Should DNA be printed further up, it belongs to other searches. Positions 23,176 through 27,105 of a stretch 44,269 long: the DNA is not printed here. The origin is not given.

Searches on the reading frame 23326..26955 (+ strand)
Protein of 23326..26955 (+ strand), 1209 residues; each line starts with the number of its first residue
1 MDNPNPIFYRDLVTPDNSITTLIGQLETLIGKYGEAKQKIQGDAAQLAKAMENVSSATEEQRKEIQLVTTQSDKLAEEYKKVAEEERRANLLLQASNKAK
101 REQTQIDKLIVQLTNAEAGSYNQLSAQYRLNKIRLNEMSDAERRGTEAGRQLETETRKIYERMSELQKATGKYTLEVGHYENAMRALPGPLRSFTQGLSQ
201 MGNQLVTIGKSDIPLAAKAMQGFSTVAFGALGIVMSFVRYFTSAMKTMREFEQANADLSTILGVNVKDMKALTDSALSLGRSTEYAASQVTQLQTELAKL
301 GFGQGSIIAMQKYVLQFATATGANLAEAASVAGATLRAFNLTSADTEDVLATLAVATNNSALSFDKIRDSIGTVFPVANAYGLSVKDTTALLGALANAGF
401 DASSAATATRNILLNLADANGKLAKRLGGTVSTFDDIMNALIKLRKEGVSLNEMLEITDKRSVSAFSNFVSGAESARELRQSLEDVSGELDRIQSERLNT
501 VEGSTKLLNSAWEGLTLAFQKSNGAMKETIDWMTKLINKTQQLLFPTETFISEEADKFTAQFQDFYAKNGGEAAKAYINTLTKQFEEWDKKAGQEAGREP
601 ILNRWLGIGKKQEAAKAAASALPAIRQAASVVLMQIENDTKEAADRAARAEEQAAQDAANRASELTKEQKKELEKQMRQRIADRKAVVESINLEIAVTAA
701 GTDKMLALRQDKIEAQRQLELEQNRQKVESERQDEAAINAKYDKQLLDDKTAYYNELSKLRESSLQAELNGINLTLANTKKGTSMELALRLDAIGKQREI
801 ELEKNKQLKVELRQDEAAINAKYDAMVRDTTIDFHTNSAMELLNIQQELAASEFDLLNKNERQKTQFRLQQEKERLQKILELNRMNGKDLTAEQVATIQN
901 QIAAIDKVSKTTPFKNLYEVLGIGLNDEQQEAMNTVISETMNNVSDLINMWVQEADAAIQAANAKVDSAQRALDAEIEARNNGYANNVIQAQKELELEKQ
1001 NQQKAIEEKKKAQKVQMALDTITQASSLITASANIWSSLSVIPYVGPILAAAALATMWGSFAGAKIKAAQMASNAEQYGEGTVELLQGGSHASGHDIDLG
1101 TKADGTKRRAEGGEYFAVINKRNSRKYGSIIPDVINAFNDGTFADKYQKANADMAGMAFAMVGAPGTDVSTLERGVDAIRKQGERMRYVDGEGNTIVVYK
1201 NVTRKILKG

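Call 23: search_protein_families(library=phrogs, proteins=[window:23326-26955:+], max_evalue=0.001)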
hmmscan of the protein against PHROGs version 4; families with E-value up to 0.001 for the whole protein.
window:23326-26955:+ (1209 aa): 20 families
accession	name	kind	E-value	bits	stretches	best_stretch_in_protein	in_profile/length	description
phrog_20660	-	tail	2.2e-192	643.2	2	717-1205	616-1104/1106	tail length tape measure protein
phrog_26705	-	unknown function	3.9e-80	271.2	1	219-546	274-604/1302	-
phrog_1533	-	tail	1.2e-44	153.4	1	30-543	46-573/1688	tail length tape measure protein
phrog_4704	-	tail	1.4e-41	143.9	1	27-548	44-533/625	tail length tape measure protein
phrog_28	-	tail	1.1e-39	137.8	1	42-542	56-593/1228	tail length tape measure protein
phrog_1272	-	tail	1.7e-34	119.8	1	24-580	73-602/1606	tail length tape measure protein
phrog_991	-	tail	1.6e-32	113.2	1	51-539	102-603/1966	tail length tape measure protein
phrog_5218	-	unknown function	4.2e-30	105.7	1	44-579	45-513/1599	-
phrog_167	-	tail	1.9e-29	103.1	1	24-630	81-619/1555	tail length tape measure protein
phrog_38390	-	tail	1.7e-24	87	1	195-558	16-368/1029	tail length tape measure protein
phrog_58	-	tail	2e-23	83.8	1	37-543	178-595/1544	tail length tape measure protein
phrog_28420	-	tail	6.5e-22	78.5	1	238-519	48-330/906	tail length tape measure protein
phrog_37649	-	tail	7.3e-19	67.5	1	228-486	440-703/2006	tail length tape measure protein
phrog_9696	-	tail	6.8e-18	64.8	1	183-1038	24-660/1415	tail length tape measure protein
phrog_16692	-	unknown function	6.4e-17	62.3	1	219-625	155-563/1107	-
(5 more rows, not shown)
